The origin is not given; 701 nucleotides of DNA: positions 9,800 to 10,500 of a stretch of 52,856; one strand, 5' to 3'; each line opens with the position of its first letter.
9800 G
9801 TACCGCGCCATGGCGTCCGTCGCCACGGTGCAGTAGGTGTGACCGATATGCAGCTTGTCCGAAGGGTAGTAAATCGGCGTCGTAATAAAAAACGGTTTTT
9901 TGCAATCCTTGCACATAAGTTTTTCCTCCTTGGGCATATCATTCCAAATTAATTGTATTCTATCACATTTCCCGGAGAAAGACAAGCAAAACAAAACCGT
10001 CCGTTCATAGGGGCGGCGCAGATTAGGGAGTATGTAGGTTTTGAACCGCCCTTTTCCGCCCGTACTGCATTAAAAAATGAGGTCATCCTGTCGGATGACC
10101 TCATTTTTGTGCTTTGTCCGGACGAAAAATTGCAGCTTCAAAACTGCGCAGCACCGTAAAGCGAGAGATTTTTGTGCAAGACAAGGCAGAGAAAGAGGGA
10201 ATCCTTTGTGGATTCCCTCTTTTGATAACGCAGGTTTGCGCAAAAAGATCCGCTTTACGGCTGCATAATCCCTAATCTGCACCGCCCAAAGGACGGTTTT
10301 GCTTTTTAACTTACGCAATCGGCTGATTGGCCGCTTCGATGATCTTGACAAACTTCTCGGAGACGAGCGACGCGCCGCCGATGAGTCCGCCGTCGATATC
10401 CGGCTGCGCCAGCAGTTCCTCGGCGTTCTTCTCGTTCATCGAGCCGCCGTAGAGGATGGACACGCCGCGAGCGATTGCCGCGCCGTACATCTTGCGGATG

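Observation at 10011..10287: Non-coding 277-bp element with 19-bp terminal inverted repeats, present in at least three copies and at both window ends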

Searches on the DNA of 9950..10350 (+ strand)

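Call 35: search_dna_similar(query=window:10011-10287:+, collection=plasmids, mode=distant, max_evalue=0.01)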
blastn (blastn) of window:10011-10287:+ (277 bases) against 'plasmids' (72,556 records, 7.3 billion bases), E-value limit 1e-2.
No match.

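Call 36: search_dna_similar(query=window:10011-10287:+, collection=phages, mode=distant, max_evalue=0.01)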
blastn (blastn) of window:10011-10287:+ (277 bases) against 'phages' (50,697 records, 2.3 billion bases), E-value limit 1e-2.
No match.

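Call 38: search_rna_families(source=window, start=9950, end=10350, threshold=evalue, max_evalue=10)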
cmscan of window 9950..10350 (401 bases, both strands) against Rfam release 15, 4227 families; matches with E-value up to 10: 6.
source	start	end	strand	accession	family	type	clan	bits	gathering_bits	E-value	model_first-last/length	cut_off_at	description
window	10073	10142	-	RF01859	Phe_leader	Cis-reg; leader;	-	18.2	55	1.5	1-125/125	no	Phenylalanine leader peptide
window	10078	10103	+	RF03622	mir-731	Gene; miRNA;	-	16.4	70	3.2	1-90/90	no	mir-731 microRNA precursor family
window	10076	10105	+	RF03871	mir-5681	Gene; miRNA;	-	15.1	88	3.1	1-61/61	no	mir-5681 microRNA precursor family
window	10076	10105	-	RF03871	mir-5681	Gene; miRNA;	-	15.1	88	3.2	1-61/61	no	mir-5681 microRNA precursor family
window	10075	10108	+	RF02616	SSRC8_2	Gene; sRNA;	-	13.6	72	0.14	1-281/281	no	Streptococcus sRNA 8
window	10190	10226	+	RF02616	SSRC8_2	Gene; sRNA;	-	9.8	72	2.2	1-281/281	no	Streptococcus sRNA 8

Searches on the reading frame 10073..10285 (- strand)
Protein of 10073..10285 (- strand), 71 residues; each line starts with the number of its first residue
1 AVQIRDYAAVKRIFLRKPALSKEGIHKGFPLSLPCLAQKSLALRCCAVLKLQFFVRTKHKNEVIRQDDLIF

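Call 73: search_protein_representatives(protein=window:10073-10285:-)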
Query: 71 residues. Proteins with E-value up to 0.001 (for the whole library): 8; up to 1e-10: 1; up to 1e-30: 0. The best 8 are listed.
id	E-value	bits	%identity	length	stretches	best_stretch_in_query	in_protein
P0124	2.1e-21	91.1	75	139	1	1-67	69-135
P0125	2.5e-08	49.8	25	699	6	13-62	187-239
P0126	3.7e-06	43.0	24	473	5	27-64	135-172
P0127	2.3e-05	40.4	50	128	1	1-58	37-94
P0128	4.2e-05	39.6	47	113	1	1-64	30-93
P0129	3.0e-04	36.9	43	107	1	3-63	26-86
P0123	3.2e-04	36.9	49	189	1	18-68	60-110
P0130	9.1e-04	35.4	40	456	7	32-56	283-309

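Call 75: find_encoding_contigs(protein=P0124, flank=3000)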
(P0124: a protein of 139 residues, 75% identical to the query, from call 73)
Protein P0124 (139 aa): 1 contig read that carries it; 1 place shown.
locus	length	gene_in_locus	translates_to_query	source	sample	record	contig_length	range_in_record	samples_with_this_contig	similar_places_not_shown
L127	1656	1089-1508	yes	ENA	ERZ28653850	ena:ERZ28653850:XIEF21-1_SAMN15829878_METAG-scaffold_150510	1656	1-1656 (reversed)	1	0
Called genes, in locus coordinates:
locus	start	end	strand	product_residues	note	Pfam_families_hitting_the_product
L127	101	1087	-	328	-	-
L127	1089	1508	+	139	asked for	-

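Call 76: find_encoding_contigs(protein=P0127, flank=3000)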
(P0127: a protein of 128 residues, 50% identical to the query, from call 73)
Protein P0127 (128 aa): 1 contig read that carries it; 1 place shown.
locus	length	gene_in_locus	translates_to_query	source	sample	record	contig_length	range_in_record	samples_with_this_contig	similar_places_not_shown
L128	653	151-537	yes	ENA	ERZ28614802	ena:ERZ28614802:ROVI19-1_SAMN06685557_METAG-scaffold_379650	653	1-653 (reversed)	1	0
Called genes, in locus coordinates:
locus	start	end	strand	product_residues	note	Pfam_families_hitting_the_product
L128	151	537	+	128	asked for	-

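Call 77: find_encoding_contigs(protein=P0128, flank=3000)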
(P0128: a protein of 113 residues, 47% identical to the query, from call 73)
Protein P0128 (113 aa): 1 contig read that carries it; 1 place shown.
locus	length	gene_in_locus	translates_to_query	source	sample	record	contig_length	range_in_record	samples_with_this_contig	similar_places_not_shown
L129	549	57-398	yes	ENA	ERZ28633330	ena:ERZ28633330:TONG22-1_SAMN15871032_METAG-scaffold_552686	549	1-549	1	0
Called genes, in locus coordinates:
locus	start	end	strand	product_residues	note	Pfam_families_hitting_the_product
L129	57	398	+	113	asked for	-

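Call 78: find_encoding_contigs(protein=P0129, flank=3000)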
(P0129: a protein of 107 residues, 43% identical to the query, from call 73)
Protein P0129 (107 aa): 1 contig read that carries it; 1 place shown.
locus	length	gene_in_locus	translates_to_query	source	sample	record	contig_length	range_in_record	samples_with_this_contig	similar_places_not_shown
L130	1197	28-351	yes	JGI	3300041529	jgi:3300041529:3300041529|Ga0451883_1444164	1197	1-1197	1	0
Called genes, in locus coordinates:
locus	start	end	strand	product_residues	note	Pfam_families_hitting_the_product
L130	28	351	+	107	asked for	-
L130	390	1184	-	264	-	PF13529:Peptidase_C39_2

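Call 80: search_protein_families(library=pfam, proteins=[L127:101-1087:-], max_evalue=0.001)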
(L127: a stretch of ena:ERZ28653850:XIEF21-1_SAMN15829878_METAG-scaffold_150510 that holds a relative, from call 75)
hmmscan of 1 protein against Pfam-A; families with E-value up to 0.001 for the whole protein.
L127:101-1087:- (328 aa): 2 families
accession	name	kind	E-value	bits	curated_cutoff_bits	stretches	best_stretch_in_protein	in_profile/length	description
PF13936.12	HTH_38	-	1.2e-13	51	27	1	2-45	1-44/44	Helix-turn-helix domain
PF13384.12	HTH_23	-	0.00089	19.5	24.6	0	16-45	12-42/50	Homeodomain-like domain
